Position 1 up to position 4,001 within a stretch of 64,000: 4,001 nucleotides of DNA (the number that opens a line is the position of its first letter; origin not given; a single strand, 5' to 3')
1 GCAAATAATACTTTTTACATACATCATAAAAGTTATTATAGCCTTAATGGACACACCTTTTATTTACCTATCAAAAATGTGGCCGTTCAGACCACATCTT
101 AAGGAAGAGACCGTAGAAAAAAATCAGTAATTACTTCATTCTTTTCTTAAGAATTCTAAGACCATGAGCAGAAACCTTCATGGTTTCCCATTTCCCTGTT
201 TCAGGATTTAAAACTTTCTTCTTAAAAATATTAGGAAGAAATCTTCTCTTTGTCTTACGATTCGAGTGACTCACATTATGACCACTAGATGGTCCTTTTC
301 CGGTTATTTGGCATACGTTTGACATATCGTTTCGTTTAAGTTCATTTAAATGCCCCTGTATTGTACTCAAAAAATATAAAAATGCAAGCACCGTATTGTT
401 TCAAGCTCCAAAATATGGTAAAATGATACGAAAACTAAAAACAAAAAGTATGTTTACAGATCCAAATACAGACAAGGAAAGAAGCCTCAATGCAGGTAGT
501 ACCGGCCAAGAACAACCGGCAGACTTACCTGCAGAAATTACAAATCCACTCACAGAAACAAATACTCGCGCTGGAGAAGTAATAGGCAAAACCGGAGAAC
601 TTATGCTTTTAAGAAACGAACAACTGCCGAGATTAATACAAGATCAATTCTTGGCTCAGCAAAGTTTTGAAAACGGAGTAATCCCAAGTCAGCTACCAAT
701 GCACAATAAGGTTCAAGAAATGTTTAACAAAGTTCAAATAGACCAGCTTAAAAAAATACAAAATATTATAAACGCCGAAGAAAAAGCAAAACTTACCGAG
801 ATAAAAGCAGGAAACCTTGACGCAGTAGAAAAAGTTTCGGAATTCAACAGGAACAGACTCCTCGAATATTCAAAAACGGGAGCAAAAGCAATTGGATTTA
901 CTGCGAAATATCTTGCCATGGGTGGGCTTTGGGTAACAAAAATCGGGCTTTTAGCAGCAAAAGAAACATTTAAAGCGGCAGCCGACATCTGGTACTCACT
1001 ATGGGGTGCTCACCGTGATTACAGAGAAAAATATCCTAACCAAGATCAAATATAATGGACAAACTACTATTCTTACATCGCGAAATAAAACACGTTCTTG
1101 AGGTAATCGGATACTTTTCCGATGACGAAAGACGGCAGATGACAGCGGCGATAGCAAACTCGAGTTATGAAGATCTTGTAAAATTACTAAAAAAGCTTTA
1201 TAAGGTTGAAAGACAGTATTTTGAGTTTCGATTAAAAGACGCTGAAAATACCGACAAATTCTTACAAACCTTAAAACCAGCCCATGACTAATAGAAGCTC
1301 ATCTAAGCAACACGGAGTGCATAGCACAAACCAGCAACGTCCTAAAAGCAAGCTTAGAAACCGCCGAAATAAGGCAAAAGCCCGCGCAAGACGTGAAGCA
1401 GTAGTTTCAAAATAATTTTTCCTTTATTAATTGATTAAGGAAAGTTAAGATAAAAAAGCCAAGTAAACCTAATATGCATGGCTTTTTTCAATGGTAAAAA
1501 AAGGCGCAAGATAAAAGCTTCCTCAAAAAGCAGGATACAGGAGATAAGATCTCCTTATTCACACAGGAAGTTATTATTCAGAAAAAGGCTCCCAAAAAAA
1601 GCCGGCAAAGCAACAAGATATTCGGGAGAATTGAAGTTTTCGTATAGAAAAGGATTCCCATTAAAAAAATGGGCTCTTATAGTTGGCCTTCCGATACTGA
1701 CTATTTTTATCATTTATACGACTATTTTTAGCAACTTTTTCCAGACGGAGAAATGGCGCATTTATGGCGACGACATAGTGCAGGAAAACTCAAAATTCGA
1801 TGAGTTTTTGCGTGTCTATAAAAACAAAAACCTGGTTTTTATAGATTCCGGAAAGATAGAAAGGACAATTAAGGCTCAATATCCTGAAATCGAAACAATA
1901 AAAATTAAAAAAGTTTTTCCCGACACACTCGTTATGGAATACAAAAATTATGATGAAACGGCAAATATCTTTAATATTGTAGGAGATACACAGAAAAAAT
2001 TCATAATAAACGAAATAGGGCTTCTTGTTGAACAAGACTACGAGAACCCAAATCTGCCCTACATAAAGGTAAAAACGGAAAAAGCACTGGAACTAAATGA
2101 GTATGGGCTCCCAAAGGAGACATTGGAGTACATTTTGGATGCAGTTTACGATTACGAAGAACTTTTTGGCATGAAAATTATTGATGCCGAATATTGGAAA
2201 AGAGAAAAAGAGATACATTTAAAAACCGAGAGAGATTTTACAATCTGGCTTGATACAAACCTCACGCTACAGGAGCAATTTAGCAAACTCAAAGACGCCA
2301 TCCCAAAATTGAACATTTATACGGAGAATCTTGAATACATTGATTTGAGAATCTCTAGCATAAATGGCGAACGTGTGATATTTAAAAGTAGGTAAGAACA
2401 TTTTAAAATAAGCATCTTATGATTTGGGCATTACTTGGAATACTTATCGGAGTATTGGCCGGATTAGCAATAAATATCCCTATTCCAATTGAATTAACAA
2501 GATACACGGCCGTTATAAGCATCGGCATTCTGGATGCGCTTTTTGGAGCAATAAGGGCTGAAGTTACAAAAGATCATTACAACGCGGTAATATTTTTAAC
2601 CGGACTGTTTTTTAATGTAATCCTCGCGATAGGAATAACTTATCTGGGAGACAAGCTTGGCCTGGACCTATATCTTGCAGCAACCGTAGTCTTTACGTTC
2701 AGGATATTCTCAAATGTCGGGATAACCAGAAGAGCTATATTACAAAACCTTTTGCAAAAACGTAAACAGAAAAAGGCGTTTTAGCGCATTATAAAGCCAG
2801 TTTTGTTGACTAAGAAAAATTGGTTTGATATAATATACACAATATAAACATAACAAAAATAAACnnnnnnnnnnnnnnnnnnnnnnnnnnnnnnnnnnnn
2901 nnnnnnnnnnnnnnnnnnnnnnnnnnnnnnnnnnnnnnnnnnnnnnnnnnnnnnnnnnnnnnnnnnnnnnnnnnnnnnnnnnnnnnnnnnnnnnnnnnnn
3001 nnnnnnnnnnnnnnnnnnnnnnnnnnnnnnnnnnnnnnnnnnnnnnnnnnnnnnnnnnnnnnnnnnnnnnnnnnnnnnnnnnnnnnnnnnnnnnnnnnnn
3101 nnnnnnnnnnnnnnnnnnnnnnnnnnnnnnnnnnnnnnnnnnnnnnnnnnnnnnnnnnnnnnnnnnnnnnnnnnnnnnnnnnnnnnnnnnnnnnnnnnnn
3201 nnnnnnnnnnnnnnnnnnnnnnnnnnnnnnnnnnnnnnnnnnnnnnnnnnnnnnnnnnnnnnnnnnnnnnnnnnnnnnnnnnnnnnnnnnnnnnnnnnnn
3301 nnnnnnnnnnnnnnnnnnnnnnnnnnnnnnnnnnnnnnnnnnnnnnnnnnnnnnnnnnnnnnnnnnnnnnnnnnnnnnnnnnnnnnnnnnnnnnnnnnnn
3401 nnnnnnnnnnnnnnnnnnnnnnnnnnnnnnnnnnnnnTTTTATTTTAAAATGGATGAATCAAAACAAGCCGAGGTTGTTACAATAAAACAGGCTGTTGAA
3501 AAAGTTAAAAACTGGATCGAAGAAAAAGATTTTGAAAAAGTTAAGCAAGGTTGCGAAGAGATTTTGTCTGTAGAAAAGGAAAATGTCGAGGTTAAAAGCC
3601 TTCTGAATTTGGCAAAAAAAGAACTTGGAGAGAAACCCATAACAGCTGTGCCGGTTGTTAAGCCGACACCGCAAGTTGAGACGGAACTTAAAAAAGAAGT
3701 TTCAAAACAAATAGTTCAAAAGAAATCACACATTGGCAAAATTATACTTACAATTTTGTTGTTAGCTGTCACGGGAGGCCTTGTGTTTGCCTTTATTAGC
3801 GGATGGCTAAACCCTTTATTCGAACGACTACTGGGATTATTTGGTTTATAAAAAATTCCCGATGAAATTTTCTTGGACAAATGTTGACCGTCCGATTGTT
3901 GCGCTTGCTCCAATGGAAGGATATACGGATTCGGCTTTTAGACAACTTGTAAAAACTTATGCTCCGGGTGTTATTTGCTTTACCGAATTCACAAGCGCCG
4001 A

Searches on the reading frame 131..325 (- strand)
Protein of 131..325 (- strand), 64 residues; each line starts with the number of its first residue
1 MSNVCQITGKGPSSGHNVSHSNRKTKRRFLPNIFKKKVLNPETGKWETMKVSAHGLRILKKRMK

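Call 36: find_encoding_contigs(protein=window:131-325:-, flank=10000, max_places=2)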
Protein window:131-325:- (64 aa): no gene with exactly this product is on record in the collection.

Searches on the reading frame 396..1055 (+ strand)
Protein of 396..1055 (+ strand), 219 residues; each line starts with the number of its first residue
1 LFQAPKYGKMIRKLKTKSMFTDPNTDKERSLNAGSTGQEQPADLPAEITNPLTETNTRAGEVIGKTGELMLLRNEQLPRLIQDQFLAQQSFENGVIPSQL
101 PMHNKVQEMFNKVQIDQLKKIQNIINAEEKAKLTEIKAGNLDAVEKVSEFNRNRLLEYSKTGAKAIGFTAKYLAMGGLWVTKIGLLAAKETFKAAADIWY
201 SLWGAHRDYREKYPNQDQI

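Call 34: find_encoding_contigs(protein=window:396-1055:+, flank=10000, max_places=1)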
Protein window:396-1055:+ (219 aa): no gene with exactly this product is on record in the collection.

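Call 52: search_protein_families(library=pfam, proteins=[window:396-1055:+], max_evalue=0.01)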
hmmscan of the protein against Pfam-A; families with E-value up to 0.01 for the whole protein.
window:396-1055:+ (219 aa): 0 families

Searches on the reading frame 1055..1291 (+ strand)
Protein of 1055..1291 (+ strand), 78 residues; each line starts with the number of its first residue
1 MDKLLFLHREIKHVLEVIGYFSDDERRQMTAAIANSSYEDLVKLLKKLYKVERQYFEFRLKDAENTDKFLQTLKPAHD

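Call 84: search_protein_families(library=pfam, proteins=[window:1055-1291:+], max_evalue=0.1)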
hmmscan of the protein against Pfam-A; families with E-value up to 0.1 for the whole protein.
window:1055-1291:+ (78 aa): 2 families
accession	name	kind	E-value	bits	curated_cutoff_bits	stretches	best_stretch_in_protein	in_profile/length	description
PF04978.18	MST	-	0.019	15.8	27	1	6-71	5-66/149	Mycothiol-S-transferase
PF00564.30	PB1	-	0.033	14.6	23.6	1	21-67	8-52/84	PB1 domain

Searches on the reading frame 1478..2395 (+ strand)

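Call 84: search_protein_families(library=pfam, proteins=[window:1478-2395:+], max_evalue=0.1)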
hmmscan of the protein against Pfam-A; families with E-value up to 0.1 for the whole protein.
window:1478-2395:+ (305 aa): 2 families
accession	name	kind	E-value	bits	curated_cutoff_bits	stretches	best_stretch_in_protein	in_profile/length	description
PF08478.15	POTRA_1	-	6.5e-05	23.6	23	1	112-152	24-63/69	POTRA domain, FtsQ-type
PF03799.20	FtsQ_DivIB_C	-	0.0097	17.2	21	1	174-291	9-114/114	Cell division protein FtsQ/DivIB, C-terminal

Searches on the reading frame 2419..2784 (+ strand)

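Call 84: search_protein_families(library=pfam, proteins=[window:2419-2784:+], max_evalue=0.1)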
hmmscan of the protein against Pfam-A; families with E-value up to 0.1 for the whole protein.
window:2419-2784:+ (121 aa): 1 family
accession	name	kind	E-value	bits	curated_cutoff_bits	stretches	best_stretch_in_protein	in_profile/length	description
PF06947.17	DUF1290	-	2.2e-26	92.3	24.4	1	22-108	1-86/86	Protein of unknown function (DUF1290)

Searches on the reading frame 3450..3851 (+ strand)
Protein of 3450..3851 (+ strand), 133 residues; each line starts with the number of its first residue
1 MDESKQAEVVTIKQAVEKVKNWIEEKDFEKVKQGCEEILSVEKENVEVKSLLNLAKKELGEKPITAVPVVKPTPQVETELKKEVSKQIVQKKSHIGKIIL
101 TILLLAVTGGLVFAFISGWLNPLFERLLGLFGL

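Call 84: search_protein_families(library=pfam, proteins=[window:3450-3851:+], max_evalue=0.1)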
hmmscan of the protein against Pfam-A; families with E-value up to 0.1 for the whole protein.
window:3450-3851:+ (133 aa): 2 families
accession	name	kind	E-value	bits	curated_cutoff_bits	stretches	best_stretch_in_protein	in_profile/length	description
PF06624.17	RAMP4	-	0.017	15.5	24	1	88-116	29-57/60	Ribosome associated membrane protein RAMP4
PF20663.3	COG4_N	-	0.049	14.1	27.3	0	8-47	58-97/107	Conserved oligomeric Golgi complex subunit 4, N-terminal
